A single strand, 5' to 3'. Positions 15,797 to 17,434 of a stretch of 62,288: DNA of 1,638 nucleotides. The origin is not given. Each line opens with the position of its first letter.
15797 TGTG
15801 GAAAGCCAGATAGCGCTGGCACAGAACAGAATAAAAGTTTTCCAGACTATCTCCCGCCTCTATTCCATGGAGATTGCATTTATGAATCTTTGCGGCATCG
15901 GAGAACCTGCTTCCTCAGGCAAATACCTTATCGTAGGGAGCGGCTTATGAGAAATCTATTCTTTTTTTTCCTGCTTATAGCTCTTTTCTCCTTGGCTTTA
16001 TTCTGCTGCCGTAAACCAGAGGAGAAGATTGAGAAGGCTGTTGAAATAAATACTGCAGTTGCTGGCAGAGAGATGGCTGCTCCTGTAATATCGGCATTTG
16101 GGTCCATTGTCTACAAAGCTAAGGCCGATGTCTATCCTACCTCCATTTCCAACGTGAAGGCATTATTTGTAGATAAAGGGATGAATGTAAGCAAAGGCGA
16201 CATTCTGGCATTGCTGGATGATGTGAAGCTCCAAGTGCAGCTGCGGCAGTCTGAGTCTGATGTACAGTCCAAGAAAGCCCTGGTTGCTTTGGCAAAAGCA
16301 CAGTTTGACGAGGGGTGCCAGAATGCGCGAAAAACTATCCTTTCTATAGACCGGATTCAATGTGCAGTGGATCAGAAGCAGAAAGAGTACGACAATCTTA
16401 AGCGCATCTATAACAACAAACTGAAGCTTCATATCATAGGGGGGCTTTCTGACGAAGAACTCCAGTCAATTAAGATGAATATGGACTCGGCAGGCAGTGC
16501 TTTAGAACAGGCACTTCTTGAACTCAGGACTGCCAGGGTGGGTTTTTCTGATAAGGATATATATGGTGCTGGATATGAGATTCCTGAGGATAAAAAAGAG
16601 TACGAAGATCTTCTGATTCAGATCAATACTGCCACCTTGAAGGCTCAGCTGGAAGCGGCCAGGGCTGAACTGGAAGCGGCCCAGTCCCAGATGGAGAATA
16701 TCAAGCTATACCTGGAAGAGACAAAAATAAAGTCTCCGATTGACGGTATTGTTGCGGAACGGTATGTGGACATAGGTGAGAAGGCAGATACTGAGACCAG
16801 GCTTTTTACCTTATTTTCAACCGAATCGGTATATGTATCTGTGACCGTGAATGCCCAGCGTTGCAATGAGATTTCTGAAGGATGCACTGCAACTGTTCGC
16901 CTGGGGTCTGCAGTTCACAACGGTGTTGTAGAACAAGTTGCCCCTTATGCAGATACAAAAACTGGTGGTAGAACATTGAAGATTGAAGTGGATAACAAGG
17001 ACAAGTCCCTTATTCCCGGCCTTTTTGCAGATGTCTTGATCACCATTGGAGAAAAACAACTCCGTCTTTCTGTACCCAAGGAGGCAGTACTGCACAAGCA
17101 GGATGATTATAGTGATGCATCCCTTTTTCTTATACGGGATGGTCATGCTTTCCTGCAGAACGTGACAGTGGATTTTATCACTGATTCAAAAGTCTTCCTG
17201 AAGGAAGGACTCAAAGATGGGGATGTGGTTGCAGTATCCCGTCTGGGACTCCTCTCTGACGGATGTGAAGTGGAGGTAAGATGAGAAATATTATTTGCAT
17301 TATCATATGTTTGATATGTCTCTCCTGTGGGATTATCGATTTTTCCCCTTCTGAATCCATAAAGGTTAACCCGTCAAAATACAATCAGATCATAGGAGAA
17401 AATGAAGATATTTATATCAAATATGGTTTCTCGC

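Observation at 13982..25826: Seven-gene RND-like export apparatus with built-in Ig-repeat lipoproteins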

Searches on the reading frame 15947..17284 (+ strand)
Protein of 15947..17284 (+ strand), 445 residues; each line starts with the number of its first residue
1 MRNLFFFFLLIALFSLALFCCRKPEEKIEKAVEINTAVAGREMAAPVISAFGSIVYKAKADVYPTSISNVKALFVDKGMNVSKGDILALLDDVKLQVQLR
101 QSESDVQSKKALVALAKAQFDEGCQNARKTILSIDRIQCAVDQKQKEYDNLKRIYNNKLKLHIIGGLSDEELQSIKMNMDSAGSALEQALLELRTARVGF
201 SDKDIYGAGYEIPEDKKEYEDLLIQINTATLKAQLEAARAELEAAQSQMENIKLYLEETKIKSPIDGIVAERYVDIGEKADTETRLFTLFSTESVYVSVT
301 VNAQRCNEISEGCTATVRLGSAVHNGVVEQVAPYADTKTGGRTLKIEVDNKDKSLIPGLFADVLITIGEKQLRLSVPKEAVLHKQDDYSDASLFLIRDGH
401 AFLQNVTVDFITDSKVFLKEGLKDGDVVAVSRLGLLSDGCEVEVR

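Call 4: search_protein_families(library=pfam, proteins=[window:15947-17284:+], max_evalue=0.01)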
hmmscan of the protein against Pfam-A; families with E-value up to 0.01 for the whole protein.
window:15947-17284:+ (445 aa): 4 families
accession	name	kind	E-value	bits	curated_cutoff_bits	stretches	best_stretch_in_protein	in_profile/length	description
PF16576.10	HlyD_D23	-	3.6e-17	62.8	30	1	230-361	74-214/214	Barrel-sandwich domain of CusB or HlyD membrane-fusion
PF13437.12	HlyD_3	-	1.4e-12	48.7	22.2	1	260-358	1-106/106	HlyD family secretion protein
PF13533.13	Biotin_lipoyl_2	-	0.00086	19.5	29.8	0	70-91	11-32/32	Biotin-lipoyl like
PF00364.28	Biotin_lipoyl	-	0.0086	16.3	22.1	0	70-100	16-46/73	Biotin-requiring enzyme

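Call 5: search_protein_families(library=ncbifam, proteins=[window:15947-17284:+], max_evalue=0.01)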
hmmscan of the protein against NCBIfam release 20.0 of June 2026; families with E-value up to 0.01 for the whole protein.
window:15947-17284:+ (445 aa): 22 families
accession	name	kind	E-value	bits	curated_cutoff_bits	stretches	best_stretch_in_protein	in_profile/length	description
TIGR01730.1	RND_mfp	subfamily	2.7e-48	164.6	94.9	2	227-444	103-321/322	efflux RND transporter periplasmic adaptor subunit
TIGR00999.1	8a0102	subfamily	2e-32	112.4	319.3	1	214-431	45-265/271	CzcB/NccB family metal efflux transporter periplasmic adaptor subunit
TIGR00998.1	8a0101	subfamily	6.9e-22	77.8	390.8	1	60-333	43-283/334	EmrA/EmrK family multidrug efflux transporter periplasmic adaptor subunit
NF002939.0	PRK03598.1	equivalog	5.5e-21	75.1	393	2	70-212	55-188/332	secretion protein HlyD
NF008589.1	PRK11556.1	equivalog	1.7e-15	56.8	391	2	225-444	159-387/392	MdtA/MuxA family multidrug efflux RND transporter periplasmic adaptor subunit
NF007785.0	PRK10476.1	equivalog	8.1e-15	54.5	376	2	232-321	182-271/347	multidrug transporter subunit MdtN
NF033138.2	RND-peri-MexC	equivalog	1.2e-14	54.2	625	1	229-443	142-370/375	MexC family multidrug efflux RND transporter periplasmic adaptor subunit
TIGR02971.1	heterocyst_DevB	subfamily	1.6e-13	50.8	129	1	67-320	24-265/327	ABC exporter membrane fusion protein, DevB family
NF000272.2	OqxA_adapt_sub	exception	7.8e-12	44.8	835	1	237-433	154-367/391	multidrug efflux RND transporter periplasmic adaptor subunit OqxA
NF007362.0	PRK09859.1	equivalog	1.1e-11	44.5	738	1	227-439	138-366/385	multidrug transporter subunit MdtE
NF045904.1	RND-peri-MexE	equivalog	1.5e-11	43.9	714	1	234-442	147-366/390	multidrug efflux RND transporter periplasmic adaptor subunit MexE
TIGR01843.1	type_I_hlyD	subfamily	3.4e-11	42.8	208.65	2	49-160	32-146/422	HlyD family type I secretion periplasmic adaptor subunit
NF011715.0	PRK15136.1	equivalog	3.4e-10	39.1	563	1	230-317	188-274/390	multidrug efflux MFS transporter periplasmic adaptor subunit EmrA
NF045680.1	DiMtlExpIhpB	equivalog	5.1e-10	38.8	450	1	258-429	137-307/326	divalent metal ion exporter adaptor subunit IhpB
NF008606.0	PRK11578.1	equivalog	1.9e-09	37.1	342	2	225-432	150-364/371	macrolide transporter subunit MacA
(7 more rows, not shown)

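Call 43: search_solved_structures(query=window:15947-17284:+, show_alignments=2, max_evalue=0.001)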
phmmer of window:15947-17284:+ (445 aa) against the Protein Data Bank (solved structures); distinct sequences matched with E-value up to 0.001: 20.
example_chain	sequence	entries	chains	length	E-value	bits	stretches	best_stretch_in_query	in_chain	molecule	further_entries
6vej_P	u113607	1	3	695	3.9e-14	56.1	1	233-444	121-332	Probable Resistance-Nodulation-Cell Division (RND) efflux membrane fusion protein,Probable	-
9j3d_D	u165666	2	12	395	4.2e-12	49.4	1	230-442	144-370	RND efflux system, MexC-like protein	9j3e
4tko_B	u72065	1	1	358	1.3e-08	38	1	70-335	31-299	EmrA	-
2v4d_A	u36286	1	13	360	1.6e-08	37.6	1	228-443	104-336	MULTIDRUG RESISTANCE PROTEIN MEXA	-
1t5e_A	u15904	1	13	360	1.6e-08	37.6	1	228-443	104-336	Multidrug resistance protein mexA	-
6iok_I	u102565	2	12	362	1.8e-08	37.5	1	228-443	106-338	Multidrug resistance protein MexA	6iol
6ta5_D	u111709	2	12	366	1.9e-08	37.4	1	228-443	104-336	MexA family multidrug efflux RND transporter periplasmic adaptor subunit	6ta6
1vf7_A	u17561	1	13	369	2e-08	37.3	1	228-443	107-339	Multidrug resistance protein mexA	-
9tg4_D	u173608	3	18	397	2.5e-08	37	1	233-443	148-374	Multidrug efflux pump subunit AcrA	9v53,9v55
5ng5_E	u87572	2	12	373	3.1e-08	36.7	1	233-443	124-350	Multidrug efflux pump subunit AcrA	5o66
5v5s_D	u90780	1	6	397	5.8e-08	35.8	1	233-443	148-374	Multidrug efflux pump subunit AcrA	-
4kks_A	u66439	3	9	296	6.2e-08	35.7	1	255-441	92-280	Membrane fusion protein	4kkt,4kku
20yy_D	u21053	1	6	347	1.7e-07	34.3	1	232-442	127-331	Multidrug efflux RND transporter periplasmic adaptor subunit MexJ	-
3lnn_A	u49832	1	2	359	7e-06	29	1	261-439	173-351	Membrane fusion protein (MFP) heavy metal cation efflux ZneB (CzcB-like)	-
4dk1_A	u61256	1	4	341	3.2e-05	26.8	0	224-323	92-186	Putative MacA, Multidrug resistance protein mexA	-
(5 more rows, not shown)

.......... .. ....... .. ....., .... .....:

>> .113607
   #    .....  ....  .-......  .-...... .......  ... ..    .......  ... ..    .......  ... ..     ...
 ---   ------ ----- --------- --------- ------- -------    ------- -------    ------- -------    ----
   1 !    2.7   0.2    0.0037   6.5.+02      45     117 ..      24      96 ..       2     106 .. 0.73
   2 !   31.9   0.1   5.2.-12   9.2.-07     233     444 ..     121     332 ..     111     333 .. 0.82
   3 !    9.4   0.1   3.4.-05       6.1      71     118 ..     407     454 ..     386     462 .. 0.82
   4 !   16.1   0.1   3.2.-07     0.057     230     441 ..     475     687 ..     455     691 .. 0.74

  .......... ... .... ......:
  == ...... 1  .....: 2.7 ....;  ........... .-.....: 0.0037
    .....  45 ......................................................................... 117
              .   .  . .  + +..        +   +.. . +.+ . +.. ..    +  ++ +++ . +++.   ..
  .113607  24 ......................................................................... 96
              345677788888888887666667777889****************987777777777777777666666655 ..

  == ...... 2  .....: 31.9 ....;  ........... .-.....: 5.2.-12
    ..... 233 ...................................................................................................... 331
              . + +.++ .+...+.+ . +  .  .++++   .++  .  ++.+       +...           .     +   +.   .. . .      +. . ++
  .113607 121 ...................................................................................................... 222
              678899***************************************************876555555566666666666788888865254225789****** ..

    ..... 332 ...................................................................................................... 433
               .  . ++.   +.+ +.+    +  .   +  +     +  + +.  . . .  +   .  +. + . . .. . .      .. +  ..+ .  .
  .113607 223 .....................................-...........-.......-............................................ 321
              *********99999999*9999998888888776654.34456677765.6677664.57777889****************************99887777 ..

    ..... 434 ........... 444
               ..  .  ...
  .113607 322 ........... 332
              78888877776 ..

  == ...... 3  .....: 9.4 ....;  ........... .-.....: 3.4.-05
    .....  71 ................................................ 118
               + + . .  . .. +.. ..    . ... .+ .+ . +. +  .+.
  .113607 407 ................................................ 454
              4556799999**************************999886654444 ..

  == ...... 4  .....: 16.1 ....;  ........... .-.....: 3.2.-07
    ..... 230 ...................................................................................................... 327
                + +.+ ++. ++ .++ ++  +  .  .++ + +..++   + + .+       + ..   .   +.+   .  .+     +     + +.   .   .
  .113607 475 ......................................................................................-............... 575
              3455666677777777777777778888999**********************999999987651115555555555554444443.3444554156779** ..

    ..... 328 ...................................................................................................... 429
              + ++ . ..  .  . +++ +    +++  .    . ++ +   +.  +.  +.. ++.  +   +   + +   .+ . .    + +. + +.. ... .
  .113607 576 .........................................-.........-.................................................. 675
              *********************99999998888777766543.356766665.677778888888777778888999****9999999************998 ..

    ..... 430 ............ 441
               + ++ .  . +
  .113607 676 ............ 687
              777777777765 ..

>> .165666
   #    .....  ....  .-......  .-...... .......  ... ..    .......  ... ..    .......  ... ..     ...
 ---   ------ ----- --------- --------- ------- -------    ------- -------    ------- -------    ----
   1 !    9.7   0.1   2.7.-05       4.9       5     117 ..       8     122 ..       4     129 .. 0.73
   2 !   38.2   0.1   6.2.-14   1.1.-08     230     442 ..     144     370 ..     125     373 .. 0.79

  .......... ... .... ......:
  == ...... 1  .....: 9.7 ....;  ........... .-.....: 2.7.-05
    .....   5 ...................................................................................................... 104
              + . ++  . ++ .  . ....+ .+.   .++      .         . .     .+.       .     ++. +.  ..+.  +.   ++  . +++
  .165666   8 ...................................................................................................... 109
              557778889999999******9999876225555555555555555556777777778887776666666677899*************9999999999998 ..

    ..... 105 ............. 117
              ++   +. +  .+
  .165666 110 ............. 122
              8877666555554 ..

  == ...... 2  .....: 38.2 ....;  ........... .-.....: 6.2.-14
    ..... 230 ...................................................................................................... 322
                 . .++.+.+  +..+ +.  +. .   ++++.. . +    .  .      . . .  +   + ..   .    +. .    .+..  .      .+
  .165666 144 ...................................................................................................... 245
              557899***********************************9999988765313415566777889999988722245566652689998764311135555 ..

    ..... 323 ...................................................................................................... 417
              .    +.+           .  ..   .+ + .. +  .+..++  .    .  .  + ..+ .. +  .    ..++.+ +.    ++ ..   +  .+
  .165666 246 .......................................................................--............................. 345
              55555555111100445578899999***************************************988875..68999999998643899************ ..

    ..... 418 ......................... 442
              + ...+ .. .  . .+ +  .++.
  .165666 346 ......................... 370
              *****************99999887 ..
